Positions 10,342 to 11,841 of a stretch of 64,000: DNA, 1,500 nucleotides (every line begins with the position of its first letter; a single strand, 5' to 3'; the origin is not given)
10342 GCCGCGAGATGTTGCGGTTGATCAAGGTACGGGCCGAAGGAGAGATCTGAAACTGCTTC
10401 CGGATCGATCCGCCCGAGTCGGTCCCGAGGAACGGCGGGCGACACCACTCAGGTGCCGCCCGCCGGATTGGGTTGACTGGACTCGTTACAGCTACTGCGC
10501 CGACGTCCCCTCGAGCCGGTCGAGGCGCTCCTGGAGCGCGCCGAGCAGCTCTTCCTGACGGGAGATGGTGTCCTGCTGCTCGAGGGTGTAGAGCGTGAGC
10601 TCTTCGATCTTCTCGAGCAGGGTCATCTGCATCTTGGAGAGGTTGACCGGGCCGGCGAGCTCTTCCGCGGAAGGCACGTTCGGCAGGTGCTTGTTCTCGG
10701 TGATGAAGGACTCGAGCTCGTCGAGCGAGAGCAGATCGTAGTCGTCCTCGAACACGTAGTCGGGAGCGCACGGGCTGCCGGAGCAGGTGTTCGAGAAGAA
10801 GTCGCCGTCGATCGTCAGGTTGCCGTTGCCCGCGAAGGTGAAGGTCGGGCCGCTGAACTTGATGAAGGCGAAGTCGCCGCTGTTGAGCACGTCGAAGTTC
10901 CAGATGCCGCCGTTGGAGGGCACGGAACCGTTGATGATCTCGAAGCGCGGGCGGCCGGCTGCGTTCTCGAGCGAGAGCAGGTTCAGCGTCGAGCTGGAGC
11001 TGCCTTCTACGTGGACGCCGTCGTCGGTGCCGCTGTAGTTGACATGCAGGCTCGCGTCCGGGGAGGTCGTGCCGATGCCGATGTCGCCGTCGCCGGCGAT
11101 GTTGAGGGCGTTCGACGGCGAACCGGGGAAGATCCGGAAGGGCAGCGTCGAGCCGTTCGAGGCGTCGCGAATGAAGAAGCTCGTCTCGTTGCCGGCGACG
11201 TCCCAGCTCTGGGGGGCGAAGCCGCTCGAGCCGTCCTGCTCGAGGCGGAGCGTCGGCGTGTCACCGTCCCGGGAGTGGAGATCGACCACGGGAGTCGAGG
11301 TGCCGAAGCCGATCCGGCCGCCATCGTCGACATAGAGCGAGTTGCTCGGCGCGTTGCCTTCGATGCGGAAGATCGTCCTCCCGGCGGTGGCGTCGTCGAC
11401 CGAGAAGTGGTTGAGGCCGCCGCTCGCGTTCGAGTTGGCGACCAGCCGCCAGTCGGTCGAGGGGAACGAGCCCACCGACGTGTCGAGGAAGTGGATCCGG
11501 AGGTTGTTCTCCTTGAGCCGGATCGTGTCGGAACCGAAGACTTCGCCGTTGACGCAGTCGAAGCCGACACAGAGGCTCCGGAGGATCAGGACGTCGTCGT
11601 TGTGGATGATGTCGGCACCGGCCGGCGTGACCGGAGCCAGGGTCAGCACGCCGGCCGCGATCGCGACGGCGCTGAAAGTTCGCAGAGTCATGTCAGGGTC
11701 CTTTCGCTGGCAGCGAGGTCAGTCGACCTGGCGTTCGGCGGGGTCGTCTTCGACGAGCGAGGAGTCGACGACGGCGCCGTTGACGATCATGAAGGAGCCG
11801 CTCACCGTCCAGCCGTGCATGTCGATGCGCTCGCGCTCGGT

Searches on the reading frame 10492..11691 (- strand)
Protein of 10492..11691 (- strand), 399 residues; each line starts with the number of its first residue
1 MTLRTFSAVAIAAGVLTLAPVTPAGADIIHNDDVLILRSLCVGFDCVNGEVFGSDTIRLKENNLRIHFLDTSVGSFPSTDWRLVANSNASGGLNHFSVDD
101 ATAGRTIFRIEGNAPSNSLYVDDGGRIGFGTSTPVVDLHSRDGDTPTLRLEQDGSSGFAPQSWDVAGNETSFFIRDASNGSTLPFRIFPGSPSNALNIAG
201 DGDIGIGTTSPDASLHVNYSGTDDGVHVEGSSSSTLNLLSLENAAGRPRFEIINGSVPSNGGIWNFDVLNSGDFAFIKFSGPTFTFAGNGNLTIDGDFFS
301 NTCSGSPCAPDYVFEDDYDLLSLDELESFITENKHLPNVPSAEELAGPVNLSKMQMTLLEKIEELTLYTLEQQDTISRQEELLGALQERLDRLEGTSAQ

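Call 80: list_cluster_members(proteins=[window:10492-11691:-, window:3110-5404:-, window:1549-2838:-, window:18006-19886:+, window:26138-28447:-, window:23477-24820:-, window:28541-29389:+, window:34117-35031:-, window:46521-46889:+, window:57120-58217:-])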
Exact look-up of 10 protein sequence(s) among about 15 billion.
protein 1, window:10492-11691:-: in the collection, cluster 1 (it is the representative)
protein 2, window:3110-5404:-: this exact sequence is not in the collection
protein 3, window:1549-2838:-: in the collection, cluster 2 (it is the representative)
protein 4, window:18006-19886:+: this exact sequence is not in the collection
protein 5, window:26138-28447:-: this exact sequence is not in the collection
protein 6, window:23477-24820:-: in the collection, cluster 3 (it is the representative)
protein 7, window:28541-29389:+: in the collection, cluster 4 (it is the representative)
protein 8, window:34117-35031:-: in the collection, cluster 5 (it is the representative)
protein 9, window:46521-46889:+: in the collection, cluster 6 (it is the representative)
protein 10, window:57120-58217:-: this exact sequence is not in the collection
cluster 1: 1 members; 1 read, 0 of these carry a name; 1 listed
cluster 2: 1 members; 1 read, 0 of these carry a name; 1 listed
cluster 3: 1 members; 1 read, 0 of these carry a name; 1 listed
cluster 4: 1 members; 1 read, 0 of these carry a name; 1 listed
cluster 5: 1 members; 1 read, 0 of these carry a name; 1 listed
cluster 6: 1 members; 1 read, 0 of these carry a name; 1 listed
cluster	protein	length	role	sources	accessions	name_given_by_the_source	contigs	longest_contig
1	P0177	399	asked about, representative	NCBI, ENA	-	-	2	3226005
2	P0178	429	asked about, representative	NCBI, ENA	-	-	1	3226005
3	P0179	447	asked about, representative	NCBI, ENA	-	-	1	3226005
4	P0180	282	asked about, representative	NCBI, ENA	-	-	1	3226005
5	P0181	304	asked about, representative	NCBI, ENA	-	-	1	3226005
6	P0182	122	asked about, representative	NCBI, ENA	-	-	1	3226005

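Call 81: find_encoding_contigs(protein=P0177, flank=1000, max_places=3)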
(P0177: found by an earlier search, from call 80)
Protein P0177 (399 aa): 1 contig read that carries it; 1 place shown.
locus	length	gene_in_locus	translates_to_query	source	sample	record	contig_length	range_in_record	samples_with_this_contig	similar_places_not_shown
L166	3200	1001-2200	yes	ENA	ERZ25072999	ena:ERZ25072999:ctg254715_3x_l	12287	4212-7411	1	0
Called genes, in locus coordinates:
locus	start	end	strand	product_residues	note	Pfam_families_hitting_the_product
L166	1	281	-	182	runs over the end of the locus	-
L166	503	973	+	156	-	-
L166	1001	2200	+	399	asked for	-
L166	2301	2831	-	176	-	-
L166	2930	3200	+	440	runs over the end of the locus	PF01979:Amidohydro_1, PF07969:Amidohydro_3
